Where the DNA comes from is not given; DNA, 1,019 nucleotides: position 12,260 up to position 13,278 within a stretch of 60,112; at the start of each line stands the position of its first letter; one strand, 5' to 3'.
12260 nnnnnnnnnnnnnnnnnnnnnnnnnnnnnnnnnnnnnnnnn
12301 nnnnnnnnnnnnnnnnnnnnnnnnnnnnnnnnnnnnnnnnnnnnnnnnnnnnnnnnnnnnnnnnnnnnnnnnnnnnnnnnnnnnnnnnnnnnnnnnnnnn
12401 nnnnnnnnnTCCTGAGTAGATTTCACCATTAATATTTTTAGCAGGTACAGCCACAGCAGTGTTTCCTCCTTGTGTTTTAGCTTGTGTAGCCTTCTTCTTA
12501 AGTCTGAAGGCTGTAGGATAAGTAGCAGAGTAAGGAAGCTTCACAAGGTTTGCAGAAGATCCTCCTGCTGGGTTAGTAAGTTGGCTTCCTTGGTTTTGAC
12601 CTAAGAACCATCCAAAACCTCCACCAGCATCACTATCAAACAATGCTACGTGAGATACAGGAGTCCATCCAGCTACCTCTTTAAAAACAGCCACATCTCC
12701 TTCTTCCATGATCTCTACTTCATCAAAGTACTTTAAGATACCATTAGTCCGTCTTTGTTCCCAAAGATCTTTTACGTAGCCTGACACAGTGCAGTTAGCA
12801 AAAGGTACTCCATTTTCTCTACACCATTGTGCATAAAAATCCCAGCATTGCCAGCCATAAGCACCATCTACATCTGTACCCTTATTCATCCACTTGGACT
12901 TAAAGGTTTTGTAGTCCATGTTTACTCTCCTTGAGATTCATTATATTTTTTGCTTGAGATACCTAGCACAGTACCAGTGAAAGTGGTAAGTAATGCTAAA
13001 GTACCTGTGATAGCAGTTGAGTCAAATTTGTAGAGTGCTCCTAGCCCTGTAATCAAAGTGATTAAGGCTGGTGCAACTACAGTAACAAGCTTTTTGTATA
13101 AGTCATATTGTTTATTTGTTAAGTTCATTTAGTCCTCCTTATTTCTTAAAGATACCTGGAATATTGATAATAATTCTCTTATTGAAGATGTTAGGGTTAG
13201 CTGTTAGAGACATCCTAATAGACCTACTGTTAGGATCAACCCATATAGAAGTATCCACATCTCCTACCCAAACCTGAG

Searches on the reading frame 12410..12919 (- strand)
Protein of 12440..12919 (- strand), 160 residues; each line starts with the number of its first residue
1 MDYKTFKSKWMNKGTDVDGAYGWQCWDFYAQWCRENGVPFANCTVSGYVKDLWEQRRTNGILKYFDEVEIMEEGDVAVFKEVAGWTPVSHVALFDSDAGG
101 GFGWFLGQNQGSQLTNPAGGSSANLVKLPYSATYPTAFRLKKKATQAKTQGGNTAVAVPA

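Call 28: search_protein_families(library=ncbifam, proteins=[window:12440-12919:-], max_evalue=1)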
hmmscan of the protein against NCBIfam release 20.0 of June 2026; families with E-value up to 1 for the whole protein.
window:12440-12919:- (160 aa): 0 families

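Call 38: search_solved_structures(query=A1, max_evalue=10, show_alignments=3)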
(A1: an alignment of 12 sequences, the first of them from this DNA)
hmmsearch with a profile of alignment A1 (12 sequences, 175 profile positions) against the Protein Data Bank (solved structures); distinct sequences matched with E-value up to 10: 15.
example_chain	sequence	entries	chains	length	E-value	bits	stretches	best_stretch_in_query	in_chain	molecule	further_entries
11cg_A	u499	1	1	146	0.007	19.8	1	6-130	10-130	CHAP domain of lysin L2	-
11cf_A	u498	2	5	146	0.0098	19.3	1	6-130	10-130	Probable cell wall hydrolase LytN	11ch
11ci_A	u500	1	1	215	0.035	17.5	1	6-130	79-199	Probable cell wall hydrolase LytN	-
8h1i_A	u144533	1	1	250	0.094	16.1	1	6-35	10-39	Endolysin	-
3ho8_A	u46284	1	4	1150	0.099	16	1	20-96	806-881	Pyruvate carboxylase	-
3hb9_A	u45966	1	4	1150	0.099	16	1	20-96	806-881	Pyruvate carboxylase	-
8xyf_A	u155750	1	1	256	0.1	16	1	6-35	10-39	Endolysin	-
4hnt_A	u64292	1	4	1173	0.1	16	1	20-96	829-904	Pyruvate carboxylase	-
8gk8_C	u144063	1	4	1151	0.1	16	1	20-96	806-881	Pyruvate carboxylase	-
3bg5_A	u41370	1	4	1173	0.1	16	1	20-96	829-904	Pyruvate carboxylase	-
4hnu_A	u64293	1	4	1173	0.1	16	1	20-96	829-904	Pyruvate carboxylase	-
4hnv_A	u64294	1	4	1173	0.11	15.9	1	20-96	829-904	Pyruvate carboxylase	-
6ist_C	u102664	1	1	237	0.32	14.4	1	5-30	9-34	Lysin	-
5udm_B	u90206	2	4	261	0.52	13.7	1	12-138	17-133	Phage-associated cell wall hydrolase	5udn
3hbl_A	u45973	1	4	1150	0.59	13.5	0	20-96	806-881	Pyruvate carboxylase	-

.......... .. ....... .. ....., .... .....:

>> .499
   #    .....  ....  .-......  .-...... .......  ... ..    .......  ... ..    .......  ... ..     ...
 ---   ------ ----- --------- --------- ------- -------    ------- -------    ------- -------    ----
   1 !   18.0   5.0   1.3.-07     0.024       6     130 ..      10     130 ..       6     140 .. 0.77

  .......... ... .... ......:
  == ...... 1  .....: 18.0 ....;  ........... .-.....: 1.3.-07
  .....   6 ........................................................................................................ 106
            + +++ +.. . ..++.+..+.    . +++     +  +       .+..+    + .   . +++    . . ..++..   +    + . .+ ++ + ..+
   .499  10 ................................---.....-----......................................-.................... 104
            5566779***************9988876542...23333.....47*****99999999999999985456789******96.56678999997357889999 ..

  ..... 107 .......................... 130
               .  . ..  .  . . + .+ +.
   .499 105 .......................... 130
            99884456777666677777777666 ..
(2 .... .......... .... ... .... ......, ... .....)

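Call 39: search_protein_families(library=phrogs, proteins=[window:12440-12919:-], max_evalue=0.01)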
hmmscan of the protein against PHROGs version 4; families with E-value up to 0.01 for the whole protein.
window:12440-12919:- (160 aa): 4 families
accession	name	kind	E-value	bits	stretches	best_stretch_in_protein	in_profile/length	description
phrog_291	-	lysis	4.2e-19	69.7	1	3-82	6-90/509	endolysin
phrog_29272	-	lysis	1e-06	29.2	1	11-114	312-411/436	endolysin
phrog_8781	-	lysis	4.6e-05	24.4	1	7-97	13-103/178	endolysin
phrog_22714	-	unknown function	0.0026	18.6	1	9-25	20-39/39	-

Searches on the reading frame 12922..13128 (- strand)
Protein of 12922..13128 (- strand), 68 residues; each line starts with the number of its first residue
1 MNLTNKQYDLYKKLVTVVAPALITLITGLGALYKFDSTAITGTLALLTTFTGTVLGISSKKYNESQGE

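Call 39: search_protein_families(library=phrogs, proteins=[window:12922-13128:-], max_evalue=0.01)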
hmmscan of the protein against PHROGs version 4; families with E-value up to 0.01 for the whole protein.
window:12922-13128:- (68 aa): 3 families
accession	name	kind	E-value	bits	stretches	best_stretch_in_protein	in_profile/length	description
phrog_881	-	lysis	3.2e-23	82.5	1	1-66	1-67/68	holin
phrog_9233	-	lysis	2e-12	48.3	1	3-66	14-78/124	holin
phrog_13239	-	unknown function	5.3e-08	34.2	1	3-66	19-83/138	-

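Call 78: search_protein_families(library=pfam, proteins=[window:12922-13128:-], max_evalue=0.01)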
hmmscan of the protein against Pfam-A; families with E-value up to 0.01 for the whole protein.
window:12922-13128:- (68 aa): 1 family
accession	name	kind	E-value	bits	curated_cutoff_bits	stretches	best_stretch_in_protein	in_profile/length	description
PF16938.10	Phage_holin_Dp1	-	1.1e-14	54.9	25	1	3-63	1-62/63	Putative phage holin Dp-1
